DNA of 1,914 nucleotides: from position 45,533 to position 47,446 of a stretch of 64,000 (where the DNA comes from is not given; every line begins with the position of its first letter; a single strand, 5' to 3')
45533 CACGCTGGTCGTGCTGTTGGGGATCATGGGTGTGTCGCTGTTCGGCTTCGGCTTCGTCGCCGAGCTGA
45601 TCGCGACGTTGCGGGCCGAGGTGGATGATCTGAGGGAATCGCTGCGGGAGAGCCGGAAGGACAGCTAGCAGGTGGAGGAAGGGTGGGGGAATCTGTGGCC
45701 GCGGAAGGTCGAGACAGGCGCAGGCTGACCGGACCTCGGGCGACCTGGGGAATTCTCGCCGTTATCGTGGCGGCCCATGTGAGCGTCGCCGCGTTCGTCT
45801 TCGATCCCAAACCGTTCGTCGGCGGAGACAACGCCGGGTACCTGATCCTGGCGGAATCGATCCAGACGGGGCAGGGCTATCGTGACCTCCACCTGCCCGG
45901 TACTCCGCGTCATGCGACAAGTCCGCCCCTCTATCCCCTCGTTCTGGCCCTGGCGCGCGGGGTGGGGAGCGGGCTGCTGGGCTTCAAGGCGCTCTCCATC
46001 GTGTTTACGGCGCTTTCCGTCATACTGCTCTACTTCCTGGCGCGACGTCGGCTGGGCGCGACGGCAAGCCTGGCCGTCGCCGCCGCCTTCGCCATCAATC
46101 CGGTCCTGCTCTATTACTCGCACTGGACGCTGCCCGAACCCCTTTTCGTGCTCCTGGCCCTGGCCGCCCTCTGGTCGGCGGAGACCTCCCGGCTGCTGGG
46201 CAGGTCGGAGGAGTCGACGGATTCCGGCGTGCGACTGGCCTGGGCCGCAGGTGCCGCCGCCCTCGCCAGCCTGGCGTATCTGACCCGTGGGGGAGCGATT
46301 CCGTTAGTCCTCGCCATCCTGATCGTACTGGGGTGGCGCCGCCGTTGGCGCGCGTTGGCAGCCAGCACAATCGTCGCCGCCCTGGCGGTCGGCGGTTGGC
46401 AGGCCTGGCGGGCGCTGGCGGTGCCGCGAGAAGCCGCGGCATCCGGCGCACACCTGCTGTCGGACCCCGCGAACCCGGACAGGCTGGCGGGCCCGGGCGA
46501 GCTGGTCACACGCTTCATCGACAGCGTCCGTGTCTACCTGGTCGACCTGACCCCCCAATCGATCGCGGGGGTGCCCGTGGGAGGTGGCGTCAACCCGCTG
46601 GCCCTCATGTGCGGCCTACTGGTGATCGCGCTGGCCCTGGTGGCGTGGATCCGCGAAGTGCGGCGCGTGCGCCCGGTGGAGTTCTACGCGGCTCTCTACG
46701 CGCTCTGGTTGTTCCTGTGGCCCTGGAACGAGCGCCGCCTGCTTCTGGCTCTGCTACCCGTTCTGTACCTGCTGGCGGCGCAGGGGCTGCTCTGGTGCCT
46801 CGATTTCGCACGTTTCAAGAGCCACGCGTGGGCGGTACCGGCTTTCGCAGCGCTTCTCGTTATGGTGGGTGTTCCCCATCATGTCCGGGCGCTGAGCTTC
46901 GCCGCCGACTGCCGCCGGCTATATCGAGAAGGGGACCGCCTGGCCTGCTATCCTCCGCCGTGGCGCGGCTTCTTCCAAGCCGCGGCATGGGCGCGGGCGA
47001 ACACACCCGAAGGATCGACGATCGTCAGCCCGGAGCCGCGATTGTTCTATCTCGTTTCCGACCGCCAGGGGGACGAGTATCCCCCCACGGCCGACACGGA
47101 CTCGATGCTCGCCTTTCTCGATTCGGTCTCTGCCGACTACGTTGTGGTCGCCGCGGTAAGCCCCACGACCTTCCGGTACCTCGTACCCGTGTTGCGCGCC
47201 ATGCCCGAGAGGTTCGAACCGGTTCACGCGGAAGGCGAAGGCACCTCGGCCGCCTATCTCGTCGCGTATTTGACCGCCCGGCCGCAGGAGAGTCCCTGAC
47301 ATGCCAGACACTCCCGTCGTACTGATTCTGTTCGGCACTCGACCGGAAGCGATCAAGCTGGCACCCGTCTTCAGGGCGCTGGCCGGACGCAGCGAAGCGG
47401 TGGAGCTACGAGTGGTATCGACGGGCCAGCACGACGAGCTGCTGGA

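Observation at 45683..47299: Two paralogous GT-C proteins share a conserved C-terminal soluble domain not assignable to a characterised family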

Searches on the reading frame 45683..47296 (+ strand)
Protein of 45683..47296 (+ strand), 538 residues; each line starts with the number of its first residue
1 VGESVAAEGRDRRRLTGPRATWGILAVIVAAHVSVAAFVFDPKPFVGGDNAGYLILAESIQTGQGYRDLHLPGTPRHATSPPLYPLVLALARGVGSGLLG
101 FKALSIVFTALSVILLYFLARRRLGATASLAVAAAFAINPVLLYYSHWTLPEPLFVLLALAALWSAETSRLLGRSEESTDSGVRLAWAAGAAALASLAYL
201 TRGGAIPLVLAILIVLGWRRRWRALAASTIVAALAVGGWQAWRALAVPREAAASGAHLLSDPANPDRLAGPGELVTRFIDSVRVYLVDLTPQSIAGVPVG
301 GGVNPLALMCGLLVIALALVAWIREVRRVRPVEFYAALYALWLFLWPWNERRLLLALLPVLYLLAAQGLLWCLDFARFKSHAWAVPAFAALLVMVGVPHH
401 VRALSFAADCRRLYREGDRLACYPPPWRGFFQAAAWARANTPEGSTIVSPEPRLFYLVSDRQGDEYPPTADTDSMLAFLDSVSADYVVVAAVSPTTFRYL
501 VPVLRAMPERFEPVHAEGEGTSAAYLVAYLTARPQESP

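Call 6: search_protein_families(library=pfam, proteins=[window:45683-47296:+], max_evalue=1)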
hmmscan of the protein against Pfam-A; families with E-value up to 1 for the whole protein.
window:45683-47296:+ (538 aa): 4 families
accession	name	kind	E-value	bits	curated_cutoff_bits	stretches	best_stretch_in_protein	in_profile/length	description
PF13231.12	PMT_2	-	1.5e-07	32.2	26.1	1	81-234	3-147/160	Dolichyl-phosphate-mannose-protein mannosyltransferase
PF19484.4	DUF6020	-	0.012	14.4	28.3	1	95-236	206-351/604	Family of unknown function (DUF6020)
PF09976.15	TPR_21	-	0.28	11.4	25.5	1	218-255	4-41/193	Tetratricopeptide repeat-like domain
PF20604.3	DUF6798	-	0.77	10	26.9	1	433-451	6-24/61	Domain of unknown function (DUF6798)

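Call 7: search_protein_families(library=ncbifam, proteins=[window:45683-47296:+], max_evalue=1)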
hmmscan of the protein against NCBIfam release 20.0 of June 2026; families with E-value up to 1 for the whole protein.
window:45683-47296:+ (538 aa): 1 family
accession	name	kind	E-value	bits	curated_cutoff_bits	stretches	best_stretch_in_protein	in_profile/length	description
TIGR03663.1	TIGR03663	subfamily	2.5e-05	23.5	126.25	1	104-218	76-183/435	flippase activity-associated protein Agl23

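Call 8: search_solved_structures(query=window:45683-47296:+, max_evalue=10)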
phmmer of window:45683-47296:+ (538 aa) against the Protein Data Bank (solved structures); distinct sequences matched with E-value up to 10: 0.

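Call 11: find_homologous_proteins(query=window:45683-47296:+, max_evalue=0.001)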
Query window:45683-47296:+ (538 aa): 75 proteins with E <= 0.001 among 8000 candidates.
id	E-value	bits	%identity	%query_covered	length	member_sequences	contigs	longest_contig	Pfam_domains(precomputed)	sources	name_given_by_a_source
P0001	0.0e+0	1106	100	94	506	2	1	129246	PF13231.13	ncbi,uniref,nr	ncbi:MAG: hypothetical protein GWN32_10065 [Gemmatimonadetes bacterium]|uniref:Glycosyltransferase R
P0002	1.0e-173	597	54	99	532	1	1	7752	PF13231.13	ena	-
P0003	7.0e-169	581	53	98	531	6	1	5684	PF13231.13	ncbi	-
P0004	1.9e-165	570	52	99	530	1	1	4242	PF13231.13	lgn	-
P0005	8.5e-164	564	51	96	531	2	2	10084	PF13231.13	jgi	jgi:hypothetical protein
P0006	8.5e-164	564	53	97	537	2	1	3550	PF13231.13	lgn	-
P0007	2.1e-163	563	53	99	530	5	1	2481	-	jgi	jgi:hypothetical protein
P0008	6.3e-163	562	52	97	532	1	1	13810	PF13231.13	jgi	jgi:hypothetical protein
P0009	8.6e-163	561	52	100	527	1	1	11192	PF13231.13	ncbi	-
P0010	4.7e-162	559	51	99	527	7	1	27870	PF13231.13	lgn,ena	-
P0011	1.0e-161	558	52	98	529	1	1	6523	PF13231.13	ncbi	-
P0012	1.4e-161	557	52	97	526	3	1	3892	-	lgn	-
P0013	2.7e-161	556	52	97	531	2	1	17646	PF13231.13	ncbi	-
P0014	1.2e-160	554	51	97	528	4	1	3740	PF13231.13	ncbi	-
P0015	2.1e-160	553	50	98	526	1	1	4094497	PF13231.13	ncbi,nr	ncbi:MAG: glycosyltransferase family 39 protein [Gemmatimonadota bacterium]|nr:MAG: glycosyltransfer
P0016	3.1e-160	553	51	97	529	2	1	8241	PF13231.13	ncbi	-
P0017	6.2e-160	552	51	95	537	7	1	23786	PF13231.13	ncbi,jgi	jgi:hypothetical protein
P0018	2.4e-159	550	50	97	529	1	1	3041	PF13231.13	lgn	-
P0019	4.3e-159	549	50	94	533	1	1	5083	PF13231.13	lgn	-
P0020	6.3e-159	548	53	95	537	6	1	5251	PF13231.13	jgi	jgi:hypothetical protein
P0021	8.7e-159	548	50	99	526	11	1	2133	PF13231.13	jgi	-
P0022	1.2e-158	547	50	97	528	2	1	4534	PF13231.13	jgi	-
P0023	1.6e-158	547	49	97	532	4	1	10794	PF13231.13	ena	-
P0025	5.7e-158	545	52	96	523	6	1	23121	PF13231.13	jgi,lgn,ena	jgi:Dolichyl-phosphate-mannose-protein mannosyltransferase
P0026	1.1e-157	544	52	97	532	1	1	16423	PF13231.13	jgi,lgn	jgi:hypothetical protein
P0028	9.3e-157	541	50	96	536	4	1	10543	PF13231.13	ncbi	-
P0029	7.6e-156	538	51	98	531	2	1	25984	PF13231.13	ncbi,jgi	jgi:hypothetical protein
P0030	1.7e-155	537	51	94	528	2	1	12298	PF13231.13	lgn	-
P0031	6.5e-155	535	50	97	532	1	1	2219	PF13231.13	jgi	jgi:hypothetical protein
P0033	1.5e-151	524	49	99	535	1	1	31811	PF13231.13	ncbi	-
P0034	2.5e-151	523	49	99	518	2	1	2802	PF13231.13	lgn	-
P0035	1.1e-150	521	51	94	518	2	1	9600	PF13231.13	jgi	jgi:hypothetical protein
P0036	5.0e-150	519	49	97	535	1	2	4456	PF13231.13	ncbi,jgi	ncbi:MAG: glycosyltransferase family 39 protein [Gemmatimonadales bacterium]|jgi:hypothetical protei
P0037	4.1e-149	516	50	97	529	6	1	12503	PF13231.13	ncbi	ncbi:MAG: glycosyltransferase family 39 protein [Gemmatimonadales bacterium]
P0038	5.3e-149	516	48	99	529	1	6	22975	PF13231.13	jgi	jgi:hypothetical protein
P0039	9.5e-149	515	49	98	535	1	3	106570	PF13231.13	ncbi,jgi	jgi:hypothetical protein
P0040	2.6e-148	513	50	97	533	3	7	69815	PF13231.13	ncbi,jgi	jgi:hypothetical protein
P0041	1.8e-147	510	49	97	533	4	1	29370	PF13231.13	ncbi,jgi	jgi:hypothetical protein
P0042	4.1e-146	506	49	98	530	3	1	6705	PF13231.13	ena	-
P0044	1.1e-144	501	48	97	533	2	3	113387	PF13231.13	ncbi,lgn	-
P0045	3.8e-144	500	49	97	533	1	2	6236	PF13231.13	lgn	-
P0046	4.3e-144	499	47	97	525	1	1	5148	PF13231.13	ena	-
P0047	1.9e-131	458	46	97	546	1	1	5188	PF13231.13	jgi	jgi:hypothetical protein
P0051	5.2e-115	403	42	95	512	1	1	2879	PF13231.13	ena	-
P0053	3.6e-98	348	40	90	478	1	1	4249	PF13231.13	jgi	-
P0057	8.3e-55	205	34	95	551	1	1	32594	PF09594.17,PF13231.13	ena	-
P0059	2.3e-42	164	31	94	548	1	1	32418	PF13231.13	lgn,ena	-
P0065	2.1e-14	71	28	75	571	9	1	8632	PF13231.13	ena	-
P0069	6.3e-8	50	49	8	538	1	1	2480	PF13231.13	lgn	-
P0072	7.2e-5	40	27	63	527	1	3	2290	PF13231.13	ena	-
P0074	4.1e-4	37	33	39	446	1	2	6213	PF02366.25,PF13231.13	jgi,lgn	jgi:4-amino-4-deoxy-L-arabinose transferase-like glycosyltransferase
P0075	4.4e-4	37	34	23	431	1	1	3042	PF02366.25,PF13231.13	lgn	-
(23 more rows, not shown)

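Call 16: search_solved_structures(query=A1, max_evalue=10, show_alignments=3)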
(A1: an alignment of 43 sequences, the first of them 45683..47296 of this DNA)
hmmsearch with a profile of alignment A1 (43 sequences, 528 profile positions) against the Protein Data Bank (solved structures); distinct sequences matched with E-value up to 10: 1.
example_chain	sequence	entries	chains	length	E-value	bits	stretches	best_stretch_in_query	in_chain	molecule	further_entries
6p25_A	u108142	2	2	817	0.21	13.1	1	95-181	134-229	Dolichyl-phosphate-mannose--protein mannosyltransferase 1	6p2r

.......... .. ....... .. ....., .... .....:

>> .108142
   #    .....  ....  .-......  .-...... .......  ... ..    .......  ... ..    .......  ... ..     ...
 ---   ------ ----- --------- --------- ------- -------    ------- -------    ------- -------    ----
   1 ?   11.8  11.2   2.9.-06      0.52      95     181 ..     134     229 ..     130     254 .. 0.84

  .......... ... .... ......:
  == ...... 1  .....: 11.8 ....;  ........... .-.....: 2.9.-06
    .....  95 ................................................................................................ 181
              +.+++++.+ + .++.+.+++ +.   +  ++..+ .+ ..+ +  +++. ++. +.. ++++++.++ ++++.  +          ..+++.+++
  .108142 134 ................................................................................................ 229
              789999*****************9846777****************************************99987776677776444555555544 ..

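Call 19: find_related_loci(query=A2, collection=genome_contigs, flank=10000)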
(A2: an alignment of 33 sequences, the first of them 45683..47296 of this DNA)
Query A2 (538 aa) in genome_contigs; peptide patterns used: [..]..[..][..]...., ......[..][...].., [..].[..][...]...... (x = any residue, [..] = any of these).
125 stretches matched a pattern; 95 encode a relative of the query (tblastn E <= 1e-3); the best 80 are kept; 77 distinct loci.
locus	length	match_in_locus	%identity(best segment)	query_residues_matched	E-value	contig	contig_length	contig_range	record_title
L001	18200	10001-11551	51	4-529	1e-153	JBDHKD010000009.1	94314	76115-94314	MAG: Gemmatimonadota bacterium isolate BHB10-38_Bin_112 BHB10-38_Bin_112_scaffold_793, whole genome shotgun sequence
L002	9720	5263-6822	53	5-532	3e-153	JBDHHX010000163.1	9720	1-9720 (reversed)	MAG: Gemmatimonadota bacterium isolate M8-62_Bin_360 M8-62_Bin_360_scaffold_47868, whole genome shotgun sequence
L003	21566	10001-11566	50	8-537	6e-148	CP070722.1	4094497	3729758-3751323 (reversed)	MAG: Gemmatimonadota bacterium isolate bin464 chromosome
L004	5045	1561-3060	51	22-529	7e-150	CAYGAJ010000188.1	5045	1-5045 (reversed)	MAG TPA_asm: uncultured Gemmatimonadota bacterium isolate ERP108616_co2_293 genome assembly, contig: NODE_36509_length_5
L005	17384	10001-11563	50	7-535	2e-143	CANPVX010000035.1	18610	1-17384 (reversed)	MAG: uncultured bacterium isolate TVG05_bin235 genome assembly, contig: NODE_1992_length_18610_cov_7.988804, whole genom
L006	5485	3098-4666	51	7-537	3e-141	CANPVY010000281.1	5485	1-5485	MAG: uncultured bacterium isolate 3300027893_57 genome assembly, contig: 3300027893.a:Ga0209636_10029911, whole genome s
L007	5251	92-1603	53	19-530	5e-141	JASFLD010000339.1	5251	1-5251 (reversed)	MAG: Gemmatimonadales bacterium isolate D0817M02metaG_sub_Bin_188 D0817M02metaG_FD_scaffold_9768_c1, whole genome shotgu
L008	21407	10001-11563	49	1-529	1e-139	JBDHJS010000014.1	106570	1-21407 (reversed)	MAG: Gemmatimonadota bacterium isolate BHB10-26_Bin_292 BHB10-26_Bin_292_scaffold_609, whole genome shotgun sequence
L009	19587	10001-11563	50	1-529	8e-139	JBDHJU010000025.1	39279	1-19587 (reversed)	MAG: Gemmatimonadota bacterium isolate BHB10-26_Bin_323 BHB10-26_Bin_323_scaffold_2727, whole genome shotgun sequence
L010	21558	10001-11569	52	2-530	2e-138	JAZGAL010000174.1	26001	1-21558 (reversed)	MAG: Gemmatimonadota bacterium isolate SCS1bin.26 SCS1bin.26_174, whole genome shotgun sequence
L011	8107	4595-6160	50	3-532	3e-138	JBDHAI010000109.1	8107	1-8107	MAG: Gemmatimonadota bacterium isolate M3-44_Bin_197 M3-44_Bin_197_scaffold_44423, whole genome shotgun sequence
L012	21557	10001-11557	50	2-529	3e-136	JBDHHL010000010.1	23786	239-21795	MAG: Gemmatimonadota bacterium isolate M8-62_Bin_193 M8-62_Bin_193_scaffold_6880, whole genome shotgun sequence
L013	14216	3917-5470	52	5-530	5e-136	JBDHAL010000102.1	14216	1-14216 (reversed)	MAG: Gemmatimonadota bacterium isolate M3-44_Bin_235 M3-44_Bin_235_scaffold_26512, whole genome shotgun sequence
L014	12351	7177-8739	49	1-529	7e-135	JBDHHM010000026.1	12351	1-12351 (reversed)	MAG: Gemmatimonadota bacterium isolate M8-62_Bin_196 M8-62_Bin_196_scaffold_22860, whole genome shotgun sequence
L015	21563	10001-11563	48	1-529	3e-132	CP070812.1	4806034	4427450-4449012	MAG: Gemmatimonadota bacterium isolate bin1194 chromosome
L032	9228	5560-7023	29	6-514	4e-55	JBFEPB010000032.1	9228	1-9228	MAG: bacterium isolate Mix_mud04.2021.02.61 k141_2146403_length_9228_cov_7.0000, whole genome shotgun sequence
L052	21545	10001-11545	30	24-533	2e-39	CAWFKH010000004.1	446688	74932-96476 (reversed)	MAG: uncultured Gemmatimonadales bacterium isolate MFD01721.bin.1.4 genome assembly, contig: contig_38307, whole genome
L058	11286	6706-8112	25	36-519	3e-40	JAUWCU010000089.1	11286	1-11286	MAG: Candidatus Stahlbacteria bacterium isolate CSMAG_2146 CSMAG_2146_k141_1955650_length_11286_cov_13.0000, whole genom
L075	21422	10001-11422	35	22-511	6e-62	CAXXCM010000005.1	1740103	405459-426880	MAG: Longimicrobiales bacterium isolate e412ea47-5c19-4bf7-87cc-fdbf85f107b6 genome assembly, contig: contig_5, whole ge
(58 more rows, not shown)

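Call 23: predict_structure(alignment_id=A1)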
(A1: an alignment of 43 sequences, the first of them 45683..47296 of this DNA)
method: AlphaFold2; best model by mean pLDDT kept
length: 538 residues; sequences in the alignment: 43
mean_pLDDT: 92.1   pTM: 0.92
mean pLDDT of the five models: 92.1, 91.3, 91.1, 90.6, 90.2
residues with pLDDT >= 90: 450; 70-90: 50; 50-70: 27; < 50: 11
segments of 3 or more residues with pLDDT < 50: 1-3, 536-538
pLDDT, mean of each block of 10 residues (from residue 1): 48 68 98 97 89 97 96 94 97 93 97 98 96 98 94 98 95 71 92 98 97 97 97 97 79 64 77 93 97 95 94 98 96 98 92 96 98 93 96 97 95 94 94 98 97 97 94 96 97 93 96 94 95 60
secondary structure, 60 per line:
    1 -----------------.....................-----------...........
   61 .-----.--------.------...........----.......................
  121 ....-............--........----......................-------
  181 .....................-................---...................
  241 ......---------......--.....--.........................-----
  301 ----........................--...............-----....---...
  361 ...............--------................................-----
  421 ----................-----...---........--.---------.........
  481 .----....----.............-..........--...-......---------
elements in order: H18-38 H50-61 H83-93 H98-124 H126-137 H140-147 H152-173 H181-201 H203-218 H222-246 E259-261 E264-268 H271-295 H305-328 H331-345 H351-354 H358-375 H384-415 H425-440 E446-448 H452-459 H472-481 E486-489 H494-506 E511-517 E524-529

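Call 26: fold_search(model_id=the predicted structure, library=pdb)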
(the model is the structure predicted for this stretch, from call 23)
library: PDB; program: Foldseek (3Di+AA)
matches with E <= 10: 511; with E <= 0.001: 35
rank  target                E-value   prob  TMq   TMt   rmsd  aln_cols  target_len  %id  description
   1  7e9s_A                2.4e-10  1.00  0.56  0.37  13.3       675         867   13  Archaeal oligosaccharyltransferase AglB from Archaeoglobus fulgidus in complex with an inhibitory peptide and a dolich (released 2021-09-08)
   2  5gmy_A                3.7e-10  1.00  0.56  0.37  13.9       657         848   12  Crystal structure of the Archaeoglobus fulgidus oligosaccharyltransferase (O29867_ARCFU) tethered with an acceptor pep (released 2017-02-01)
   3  3waj                  7.8e-10  1.00  0.56  0.40  13.4       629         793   14  Crystal structure of the Archaeoglobus fulgidus oligosaccharyltransferase (O29867_ARCFU) complex with Zn and sulfate (released 2013-10-30)
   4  9n9j_I                9.7e-10  1.00  0.58  0.46  12.9       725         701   12  Structure of a GRP94 folding intermediate engaged with a CCDC134- and FKBP11-bound secretory translocon (released 2025-11-19)
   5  7oci_F                1.0e-09  1.00  0.59  0.51  11.2       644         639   14  Cryo-EM structure of yeast Ost6p containing oligosaccharyltransferase complex (released 2022-02-16)
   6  6s7o_A                1.6e-09  1.00  0.57  0.48  12.0       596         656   14  Cryo-EM structure of human oligosaccharyltransferase complex OST-A (released 2019-12-18)
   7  6ezn_F                2.9e-09  1.00  0.56  0.48  12.9       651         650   13  Cryo-EM structure of the yeast oligosaccharyltransferase (OST) complex (released 2018-01-17)
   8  3wak                  3.3e-09  1.00  0.57  0.38  14.0       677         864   13  Crystal structure of the Archaeoglobus fulgidus oligosaccharyltransferase (O29867_ARCFU) in the apo form (released 2013-10-30)
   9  8agb_A                6.2e-09  1.00  0.58  0.50  13.0       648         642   12  Structure of yeast oligosaccharylransferase complex with lipid-linked oligosaccharide bound (released 2022-12-07)
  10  8b6l_I                6.2e-09  1.00  0.56  0.46  11.7       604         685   14  Subtomogram average of the human Sec61-TRAP-OSTA-translocon (released 2022-12-07)
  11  8agc_A                1.1e-08  1.00  0.58  0.46  11.5       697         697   13  Structure of yeast oligosaccharylransferase complex with lipid-linked oligosaccharide and non-acceptor peptide bound (released 2022-12-07)
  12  8age_A                1.1e-08  1.00  0.59  0.51  10.7       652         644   14  Structure of yeast oligosaccharylransferase complex with acceptor peptide bound (released 2022-12-07)
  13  6ftg_5                1.6e-08  1.00  0.59  0.51  13.7       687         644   13  Subtomogram average of OST-containing ribosome-translocon complexes from canine rough microsomal membranes (released 2018-03-21)
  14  6s7t_A                1.8e-08  1.00  0.61  0.48  10.1       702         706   12  Cryo-EM structure of human oligosaccharyltransferase complex OST-B (released 2019-12-18)
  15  9s6t_A                3.1e-08  1.00  0.51  0.56   7.8       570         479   14  Ternary cryo-EM structure of chicken ALG12 with Dol25-PP-GlcNAc2Man7, Dol25-P-Man, and Fab (released 2026-03-18)
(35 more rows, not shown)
